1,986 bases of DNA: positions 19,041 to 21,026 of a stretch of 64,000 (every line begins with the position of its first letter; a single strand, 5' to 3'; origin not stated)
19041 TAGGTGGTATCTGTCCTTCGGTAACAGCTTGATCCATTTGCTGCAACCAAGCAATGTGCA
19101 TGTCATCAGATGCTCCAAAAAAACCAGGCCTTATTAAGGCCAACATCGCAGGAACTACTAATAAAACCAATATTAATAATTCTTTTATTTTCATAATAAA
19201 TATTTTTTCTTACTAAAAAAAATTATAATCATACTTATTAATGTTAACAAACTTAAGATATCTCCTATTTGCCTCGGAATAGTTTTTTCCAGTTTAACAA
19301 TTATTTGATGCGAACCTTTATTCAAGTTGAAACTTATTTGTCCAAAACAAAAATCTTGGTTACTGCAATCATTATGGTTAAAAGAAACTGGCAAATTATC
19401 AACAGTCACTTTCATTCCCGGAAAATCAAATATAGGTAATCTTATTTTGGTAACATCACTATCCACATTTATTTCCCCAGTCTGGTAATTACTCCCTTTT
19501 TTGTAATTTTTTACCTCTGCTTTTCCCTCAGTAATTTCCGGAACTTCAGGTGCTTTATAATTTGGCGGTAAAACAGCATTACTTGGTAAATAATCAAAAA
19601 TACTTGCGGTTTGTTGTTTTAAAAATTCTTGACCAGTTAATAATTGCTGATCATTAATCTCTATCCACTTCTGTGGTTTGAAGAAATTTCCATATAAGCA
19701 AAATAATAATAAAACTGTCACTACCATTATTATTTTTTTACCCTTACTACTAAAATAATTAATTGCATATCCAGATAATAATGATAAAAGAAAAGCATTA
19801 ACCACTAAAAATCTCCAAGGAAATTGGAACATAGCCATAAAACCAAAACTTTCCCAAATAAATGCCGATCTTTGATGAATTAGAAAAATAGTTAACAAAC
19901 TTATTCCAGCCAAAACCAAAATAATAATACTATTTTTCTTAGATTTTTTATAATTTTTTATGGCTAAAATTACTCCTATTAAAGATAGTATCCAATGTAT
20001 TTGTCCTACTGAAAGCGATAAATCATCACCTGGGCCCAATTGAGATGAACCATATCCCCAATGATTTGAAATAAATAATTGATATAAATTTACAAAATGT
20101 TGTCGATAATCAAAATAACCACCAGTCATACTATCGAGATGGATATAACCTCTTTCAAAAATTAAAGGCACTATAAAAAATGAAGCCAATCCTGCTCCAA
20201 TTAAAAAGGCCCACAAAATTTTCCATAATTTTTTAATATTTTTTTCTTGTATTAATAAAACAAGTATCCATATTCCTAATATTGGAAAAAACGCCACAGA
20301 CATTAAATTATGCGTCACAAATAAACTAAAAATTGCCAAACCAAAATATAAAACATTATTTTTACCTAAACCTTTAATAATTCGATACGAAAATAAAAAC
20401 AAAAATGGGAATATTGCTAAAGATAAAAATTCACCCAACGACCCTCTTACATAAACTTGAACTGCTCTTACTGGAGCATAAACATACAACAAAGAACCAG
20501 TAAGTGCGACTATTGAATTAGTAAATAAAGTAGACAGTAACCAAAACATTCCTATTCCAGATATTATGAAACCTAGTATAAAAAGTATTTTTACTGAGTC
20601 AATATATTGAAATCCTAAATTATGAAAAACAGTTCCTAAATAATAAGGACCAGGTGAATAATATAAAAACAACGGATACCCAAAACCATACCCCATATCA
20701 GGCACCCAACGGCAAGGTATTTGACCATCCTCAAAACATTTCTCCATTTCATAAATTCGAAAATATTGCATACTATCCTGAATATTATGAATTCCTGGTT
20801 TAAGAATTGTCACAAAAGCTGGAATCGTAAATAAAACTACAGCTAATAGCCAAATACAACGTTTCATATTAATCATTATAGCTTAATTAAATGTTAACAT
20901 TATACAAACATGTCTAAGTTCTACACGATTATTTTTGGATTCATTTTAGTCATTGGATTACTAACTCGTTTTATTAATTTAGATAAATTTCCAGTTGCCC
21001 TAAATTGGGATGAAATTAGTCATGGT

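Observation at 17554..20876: Uncharacterised multi-copy polytopic membrane family with conserved D-D-M...GQIP(C/P)RW...G(F/Y)G(Y/F)GYPLF........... motifs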

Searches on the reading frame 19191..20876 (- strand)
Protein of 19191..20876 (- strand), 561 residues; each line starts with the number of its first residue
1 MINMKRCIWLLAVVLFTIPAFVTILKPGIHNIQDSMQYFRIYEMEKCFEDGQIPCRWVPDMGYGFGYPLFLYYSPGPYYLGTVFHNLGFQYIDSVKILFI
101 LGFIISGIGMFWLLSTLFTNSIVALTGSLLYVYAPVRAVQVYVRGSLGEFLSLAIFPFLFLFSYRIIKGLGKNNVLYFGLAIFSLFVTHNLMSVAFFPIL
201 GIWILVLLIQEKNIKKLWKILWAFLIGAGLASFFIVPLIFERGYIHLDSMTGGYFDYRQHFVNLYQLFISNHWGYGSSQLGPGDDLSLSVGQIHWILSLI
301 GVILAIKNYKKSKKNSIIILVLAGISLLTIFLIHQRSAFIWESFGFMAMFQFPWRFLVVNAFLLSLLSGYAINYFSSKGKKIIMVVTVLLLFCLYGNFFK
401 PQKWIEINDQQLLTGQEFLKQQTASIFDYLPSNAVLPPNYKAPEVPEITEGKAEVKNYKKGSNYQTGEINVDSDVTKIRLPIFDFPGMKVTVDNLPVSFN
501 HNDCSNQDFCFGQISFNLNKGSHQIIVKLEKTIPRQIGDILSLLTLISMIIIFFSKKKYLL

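Call 5: search_protein_families(library=pfam, proteins=[window:19191-20876:-], max_evalue=0.1)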
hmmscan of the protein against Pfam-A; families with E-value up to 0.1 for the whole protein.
window:19191-20876:- (561 aa): 1 family
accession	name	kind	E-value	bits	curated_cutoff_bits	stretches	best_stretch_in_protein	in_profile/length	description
PF10131.15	PTPS_related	-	8e-07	28.3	26.4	1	70-391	1-299/621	6-pyruvoyl-tetrahydropterin synthase related domain; membrane protein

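Call 6: search_protein_families(library=ncbifam, proteins=[window:19191-20876:-], max_evalue=0.1)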
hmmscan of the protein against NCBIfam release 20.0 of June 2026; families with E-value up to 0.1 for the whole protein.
window:19191-20876:- (561 aa): 1 family
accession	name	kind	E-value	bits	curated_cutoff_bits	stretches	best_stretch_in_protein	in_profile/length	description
NF002967.0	PRK03641.1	equivalog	0.043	13.1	189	0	514-538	48-72/220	DUF2057 family protein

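Call 13: find_homologous_proteins(query=window:19191-20876:-)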
Query window:19191-20876:- (561 aa): 3221 proteins with E <= 0.001 among 8000 candidates; the best 120 are listed.
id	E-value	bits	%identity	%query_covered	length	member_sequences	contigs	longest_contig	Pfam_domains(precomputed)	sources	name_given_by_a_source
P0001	0.0e+0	1210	96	99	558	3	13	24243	PF10131.16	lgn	-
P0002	0.0e+0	1015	78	99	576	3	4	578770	PF10131.16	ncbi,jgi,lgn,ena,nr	ncbi:MAG TPA: hypothetical protein PK257_01115 [Candidatus Woesebacteria bacterium]|nr:hypothetical 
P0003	1.0e-282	957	73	99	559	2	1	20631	-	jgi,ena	-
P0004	1.6e-278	943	73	99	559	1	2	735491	-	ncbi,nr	ncbi:MAG: hypothetical protein PHE32_02530 [Candidatus Shapirobacteria bacterium]|nr:hypothetical pr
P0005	5.0e-275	932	73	98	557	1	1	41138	-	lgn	-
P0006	6.0e-265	898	69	99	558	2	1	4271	-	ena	-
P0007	2.1e-253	860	66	99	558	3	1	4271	PF10131.16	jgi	-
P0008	6.9e-249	845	63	99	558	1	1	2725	PF10131.16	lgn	-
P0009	8.3e-248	842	66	99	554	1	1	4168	PF10131.16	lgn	-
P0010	1.1e-245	835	66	99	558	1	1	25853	-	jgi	jgi:hypothetical protein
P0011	1.4e-241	821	65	99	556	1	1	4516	-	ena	-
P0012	9.9e-239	812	63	99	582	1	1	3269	-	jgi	jgi:hypothetical protein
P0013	5.4e-227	773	61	100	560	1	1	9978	-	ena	-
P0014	2.8e-220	751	59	96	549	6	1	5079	PF10131.16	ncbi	-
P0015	3.8e-220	750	58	100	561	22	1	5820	-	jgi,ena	-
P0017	2.1e-216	738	60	99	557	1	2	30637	PF10131.16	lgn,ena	-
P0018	2.4e-211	721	56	99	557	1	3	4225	PF10131.16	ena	-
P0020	8.9e-180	617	51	99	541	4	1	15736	PF10131.16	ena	-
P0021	1.1e-177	610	50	97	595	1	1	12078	PF10131.16,PF09586.17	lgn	-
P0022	1.3e-176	607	51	96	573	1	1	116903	PF10131.16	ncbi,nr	ncbi:hypothetical protein HY025_00105 [Candidatus Daviesbacteria bacterium]|nr:hypothetical protein 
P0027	9.4e-176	604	50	98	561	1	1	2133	PF10131.16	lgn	-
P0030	7.0e-175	601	50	99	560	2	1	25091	PF10131.16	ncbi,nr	ncbi:hypothetical protein HYU94_00475 [Candidatus Daviesbacteria bacterium]|nr:hypothetical protein 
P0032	1.4e-174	600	50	99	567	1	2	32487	PF10131.16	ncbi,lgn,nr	ncbi:MAG: hypothetical protein M1142_06800 [Patescibacteria group bacterium]|nr:hypothetical protein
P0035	3.0e-174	599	51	94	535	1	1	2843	PF10131.16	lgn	-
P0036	4.6e-174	598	49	94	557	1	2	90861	PF10131.16,PF09586.17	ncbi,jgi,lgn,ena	-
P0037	1.4e-173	597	50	94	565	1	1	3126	PF10131.16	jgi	jgi:hypothetical protein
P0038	2.9e-173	596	50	99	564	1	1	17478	PF10131.16,PF13231.13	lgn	-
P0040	7.2e-173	594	49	99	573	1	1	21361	PF10131.16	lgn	-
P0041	1.3e-172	593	48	99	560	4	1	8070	PF10131.16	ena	-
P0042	1.5e-172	593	50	95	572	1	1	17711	PF10131.16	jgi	jgi:hypothetical protein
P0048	6.2e-172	591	49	99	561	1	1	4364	PF09586.17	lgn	-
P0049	7.3e-172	591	48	98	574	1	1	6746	PF09586.17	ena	-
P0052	9.9e-172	591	51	96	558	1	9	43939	PF10131.16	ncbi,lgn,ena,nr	ncbi:hypothetical protein A3C32_02275 [Candidatus Daviesbacteria bacterium RIFCSPHIGHO2_02_FULL_41_1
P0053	1.0e-171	591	51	96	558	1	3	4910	PF10131.16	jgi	-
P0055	1.8e-171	590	49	98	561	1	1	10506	PF10131.16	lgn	-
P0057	2.2e-171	589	49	94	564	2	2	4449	PF10131.16,PF09586.17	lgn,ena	-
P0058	2.4e-171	589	49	99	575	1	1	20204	PF10131.16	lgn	-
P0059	3.0e-171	589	50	96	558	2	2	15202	PF10131.16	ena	-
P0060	3.4e-171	589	51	96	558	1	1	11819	PF10131.16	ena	-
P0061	6.0e-171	588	48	99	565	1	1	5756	PF09586.17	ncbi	-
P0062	6.5e-171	588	49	99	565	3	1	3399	PF10131.16,PF09586.17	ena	-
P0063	1.3e-170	587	50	97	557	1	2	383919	PF10131.16,PF13231.13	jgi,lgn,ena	jgi:uncharacterized membrane protein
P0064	1.5e-170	587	49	99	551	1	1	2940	PF10131.16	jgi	jgi:hypothetical protein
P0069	3.2e-170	586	49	95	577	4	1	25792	PF10131.16,PF09586.17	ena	-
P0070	3.6e-170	585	50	99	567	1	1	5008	PF10131.16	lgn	-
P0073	6.2e-170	585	49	99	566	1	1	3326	PF10131.16,PF09586.17,PF13231.13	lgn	-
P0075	7.4e-170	584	50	98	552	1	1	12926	PF10131.16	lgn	-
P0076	8.2e-170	584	48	99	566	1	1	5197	PF10131.16,PF13231.13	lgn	-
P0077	8.8e-170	584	48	97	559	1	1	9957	PF10131.16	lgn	-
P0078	9.2e-170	584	49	99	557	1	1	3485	PF10131.16,PF13231.13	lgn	-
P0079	1.3e-169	584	49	96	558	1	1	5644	PF10131.16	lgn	-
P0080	1.3e-169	584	50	93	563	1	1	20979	PF10131.16,PF13231.13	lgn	-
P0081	1.4e-169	584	48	99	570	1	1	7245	PF10131.16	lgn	-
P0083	2.0e-169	583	49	98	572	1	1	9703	PF10131.16,PF13231.13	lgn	-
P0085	2.7e-169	583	48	99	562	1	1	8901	PF10131.16,PF09586.17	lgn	-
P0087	3.0e-169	582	50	98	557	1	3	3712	PF10131.16,PF09586.17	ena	-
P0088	3.5e-169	582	48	98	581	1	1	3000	PF10131.16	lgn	-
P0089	4.4e-169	582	49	97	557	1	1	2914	PF10131.16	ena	-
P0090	4.6e-169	582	47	99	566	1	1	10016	PF10131.16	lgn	-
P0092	4.9e-169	582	48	96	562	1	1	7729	PF10131.16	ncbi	-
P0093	5.1e-169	582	45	99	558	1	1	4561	PF10131.16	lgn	-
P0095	5.9e-169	581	49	98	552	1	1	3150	PF10131.16,PF09586.17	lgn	-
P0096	6.2e-169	581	48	99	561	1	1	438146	PF10131.16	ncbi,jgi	jgi:hypothetical protein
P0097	7.5e-169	581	50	96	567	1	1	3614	PF10131.16,PF09586.17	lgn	-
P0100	8.3e-169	581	49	96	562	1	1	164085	PF10131.16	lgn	-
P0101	8.6e-169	581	49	98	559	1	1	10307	PF10131.16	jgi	jgi:hypothetical protein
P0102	8.7e-169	581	48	96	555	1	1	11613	PF10131.16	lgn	-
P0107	1.9e-168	580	49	96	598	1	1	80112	PF09586.17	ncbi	-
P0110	2.5e-168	579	48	100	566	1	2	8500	PF10131.16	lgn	-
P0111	2.5e-168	579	48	98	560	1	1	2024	PF09586.17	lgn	-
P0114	2.9e-168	579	50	94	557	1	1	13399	PF10131.16,PF09586.17,PF13231.13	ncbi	-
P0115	3.0e-168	579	50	98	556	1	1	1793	PF10131.16,PF09586.17,PF13231.13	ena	-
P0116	3.3e-168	579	48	99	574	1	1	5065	PF10131.16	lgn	-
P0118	5.1e-168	578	49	96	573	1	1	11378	PF09586.17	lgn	-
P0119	5.9e-168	578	47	98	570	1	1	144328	PF10131.16,PF13231.13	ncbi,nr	ncbi:MAG: glycosyltransferase family 39 protein [Candidatus Daviesbacteria bacterium]|nr:glycosyltra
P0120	6.7e-168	578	48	99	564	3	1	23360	PF10131.16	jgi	-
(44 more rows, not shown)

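Call 14: search_solved_structures(query=window:19191-20876:-, max_evalue=10)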
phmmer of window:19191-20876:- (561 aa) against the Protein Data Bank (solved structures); distinct sequences matched with E-value up to 10: 2.
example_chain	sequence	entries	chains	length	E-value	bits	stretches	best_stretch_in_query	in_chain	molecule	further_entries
7qav_A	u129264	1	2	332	1.5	10.5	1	506-546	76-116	Multiple virulence factor regulator MvfR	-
7qa0_A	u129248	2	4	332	1.5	10.5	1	506-546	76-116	Multiple virulence factor regulator MvfR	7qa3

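Call 18: search_solved_structures(query=A2, max_evalue=10)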
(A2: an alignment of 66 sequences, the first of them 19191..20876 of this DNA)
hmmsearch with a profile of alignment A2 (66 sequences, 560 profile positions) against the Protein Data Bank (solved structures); distinct sequences matched with E-value up to 10: 2.
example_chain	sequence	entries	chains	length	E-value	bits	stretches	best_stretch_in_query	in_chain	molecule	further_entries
7zee_A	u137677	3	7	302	0.16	13.6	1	401-477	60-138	7-methylguanosine phosphate-specific 5'-nucleotidase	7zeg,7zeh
3oj0_A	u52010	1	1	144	1.9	10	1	477-531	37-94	Glutamyl-tRNA reductase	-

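Call 29: predict_structure(alignment_id=A2)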
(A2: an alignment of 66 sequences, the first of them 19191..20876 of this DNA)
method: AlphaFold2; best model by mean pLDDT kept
length: 561 residues; sequences in the alignment: 66
mean_pLDDT: 91.0   pTM: 0.92
mean pLDDT of the five models: 91.0, 90.4, 89.9, 89.9, 89.0
residues with pLDDT >= 90: 392; 70-90: 134; 50-70: 32; < 50: 3
segments of 3 or more residues with pLDDT < 50: none
pLDDT, mean of each block of 10 residues (from residue 1): 80 97 90 80 92 85 80 92 97 95 98 96 98 93 88 98 97 95 96 96 98 96 98 94 81 79 89 62 71 97 98 98 98 95 91 92 98 97 98 91 86 81 71 84 93 95 93 97 92 97 91 95 96 96 95 72 47
secondary structure, 60 per line:
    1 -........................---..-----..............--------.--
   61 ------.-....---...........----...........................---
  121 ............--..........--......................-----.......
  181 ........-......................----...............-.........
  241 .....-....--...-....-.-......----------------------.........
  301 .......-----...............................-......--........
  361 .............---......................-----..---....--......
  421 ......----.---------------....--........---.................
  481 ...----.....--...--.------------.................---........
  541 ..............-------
elements in order: H2-25 H36-49 H69-72 H76-86 H91-117 H121-132 H135-144 H147-168 H174-188 H190-211 H216-230 H232-244 H247-250 H257-260 H264-269 H292-307 H313-333 H335-343 H345-350 H353-373 H377-398 H409-412 H415-426 E447-450 E453-460 E464-483 E488-492 E495-497 E513-529 H533-554

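Call 31: search_protein_representatives(alignment_id=A2)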
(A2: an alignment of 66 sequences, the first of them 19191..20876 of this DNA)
Query: 66 sequences, 560 profile positions. Proteins with E-value up to 0.001 (for the whole library): 17592; up to 1e-10: 12970; up to 1e-30: 5660. The best 150 are listed.
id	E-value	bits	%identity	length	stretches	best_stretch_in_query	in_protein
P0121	5.1e-266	900.0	-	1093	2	3-556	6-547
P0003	3.5e-256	867.6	-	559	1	1-555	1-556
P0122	5.0e-251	850.5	-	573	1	4-554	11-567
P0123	3.6e-243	824.6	-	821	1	5-555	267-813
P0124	6.6e-216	734.6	-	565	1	3-550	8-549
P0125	2.0e-201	686.8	-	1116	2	6-554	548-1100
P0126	2.4e-198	676.6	-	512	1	47-556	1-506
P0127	1.4e-188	644.4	-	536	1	6-550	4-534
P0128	4.8e-188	642.6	-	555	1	3-552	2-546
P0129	1.2e-183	628.1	-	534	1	29-558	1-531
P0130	1.2e-179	614.9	-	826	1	5-549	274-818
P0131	1.3e-179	614.7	-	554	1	2-556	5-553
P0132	8.7e-179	612.0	-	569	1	5-556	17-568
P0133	7.8e-178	608.9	-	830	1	2-557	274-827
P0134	1.3e-177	608.2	-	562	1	3-553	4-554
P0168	2.7e-148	511.4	-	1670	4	8-552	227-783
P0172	2.0e-146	505.2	-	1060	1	6-552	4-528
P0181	3.1e-142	491.4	-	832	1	3-556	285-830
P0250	1.5e-116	406.6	-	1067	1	2-555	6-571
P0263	1.3e-114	400.2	-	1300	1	47-553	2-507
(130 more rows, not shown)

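Call 33: fold_search(model_id=the predicted structure, library=pdb)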
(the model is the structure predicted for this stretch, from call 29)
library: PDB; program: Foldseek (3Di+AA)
matches with E <= 10: 297; with E <= 0.001: 0
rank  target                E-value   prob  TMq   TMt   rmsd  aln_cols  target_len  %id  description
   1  3wak                  1.1e-03  1.00  0.34  0.24  11.9       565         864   10  Crystal structure of the Archaeoglobus fulgidus oligosaccharyltransferase (O29867_ARCFU) in the apo form (released 2013-10-30)
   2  8if8_B                1.1e-03  1.00  0.39  0.36  14.7       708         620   10  Arabinosyltransferase AftA (released 2023-05-31)
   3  3waj                  1.3e-03  1.00  0.31  0.23  12.6       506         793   10  Crystal structure of the Archaeoglobus fulgidus oligosaccharyltransferase (O29867_ARCFU) complex with Zn and sulfate (released 2013-10-30)
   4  8age_A                2.0e-03  1.00  0.47  0.42  10.4       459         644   12  Structure of yeast oligosaccharylransferase complex with acceptor peptide bound (released 2022-12-07)
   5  5gmy_A                2.3e-03  1.00  0.42  0.30  10.5       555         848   10  Crystal structure of the Archaeoglobus fulgidus oligosaccharyltransferase (O29867_ARCFU) tethered with an acceptor pep (released 2017-02-01)
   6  6s7o_A                2.6e-03  1.00  0.40  0.35  15.5       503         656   12  Cryo-EM structure of human oligosaccharyltransferase complex OST-A (released 2019-12-18)
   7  9n9j_I                2.6e-03  1.00  0.39  0.32  15.6       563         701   11  Structure of a GRP94 folding intermediate engaged with a CCDC134- and FKBP11-bound secretory translocon (released 2025-11-19)
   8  8pn9_A                2.9e-03  1.00  0.42  0.37  12.3       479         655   13  Structure of human oligosaccharyltransferase OST-A complex bound to NGI-1 (released 2024-05-08)
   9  5ogl_A                3.9e-03  1.00  0.38  0.31   9.3       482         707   12  Structure of bacterial oligosaccharyltransferase PglB in complex with an acceptor peptide and an lipid-linked oligosac (released 2017-10-25)
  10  6s7t_A                4.6e-03  1.00  0.40  0.33  15.3       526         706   12  Cryo-EM structure of human oligosaccharyltransferase complex OST-B (released 2019-12-18)
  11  6gxc_A                5.3e-03  1.00  0.39  0.32   9.8       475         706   13  Bacterial oligosaccharyltransferase PglB in complex with an inhibitory peptide and a reactive lipid-linked oligosaccha (released 2018-11-14)
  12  5f15                  5.5e-03  1.00  0.34  0.35  10.7       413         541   14  Crystal Structure of ArnT from Cupriavidus metallidurans bound to Undecaprenyl phosphate (released 2016-02-17)
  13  7oci_F                6.6e-03  1.00  0.44  0.40  11.0       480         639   11  Cryo-EM structure of yeast Ost6p containing oligosaccharyltransferase complex (released 2022-02-16)
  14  6wby                  7.2e-03  1.00  0.42  0.21   6.1       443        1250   11  Single-Particle Cryo-EM Structure of Arabinofuranosyltransferase AftD from Mycobacteria, Mutant R1389S Class 2 (released 2020-05-13)
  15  3rce_A                7.2e-03  1.00  0.42  0.35  13.2       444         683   14  Bacterial oligosaccharyltransferase PglB (released 2011-06-15)
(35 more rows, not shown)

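Call 41: search_protein_families(library=pfam, alignment_id=A2, max_evalue=0.001)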
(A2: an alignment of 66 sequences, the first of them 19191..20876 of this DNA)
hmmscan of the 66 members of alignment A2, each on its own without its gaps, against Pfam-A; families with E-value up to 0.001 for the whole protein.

A. member 1, window:19191-20876:- (561 aa): 1 family
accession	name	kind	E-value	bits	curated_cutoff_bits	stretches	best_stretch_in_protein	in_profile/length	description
PF10131.15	PTPS_related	-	8e-07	28.3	26.4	1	70-391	1-299/621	6-pyruvoyl-tetrahydropterin synthase related domain; membrane protein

B. families by the number of members that match (of 66 scanned): 6 families
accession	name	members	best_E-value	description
PF10131.15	PTPS_related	51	4.3e-16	6-pyruvoyl-tetrahydropterin synthase related domain; membrane protein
PF09586.16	YfhO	16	2.8e-12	Bacterial membrane protein YfhO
PF13231.12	PMT_2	13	9.2e-10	Dolichyl-phosphate-mannose-protein mannosyltransferase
PF20176.3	DUF6541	2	2e-05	Family of unknown function (DUF6541)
PF20130.4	DUF6520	1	1.7e-06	Family of unknown function (DUF6520)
PF13129.11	DUF3953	1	0.00054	Protein of unknown function (DUF3953)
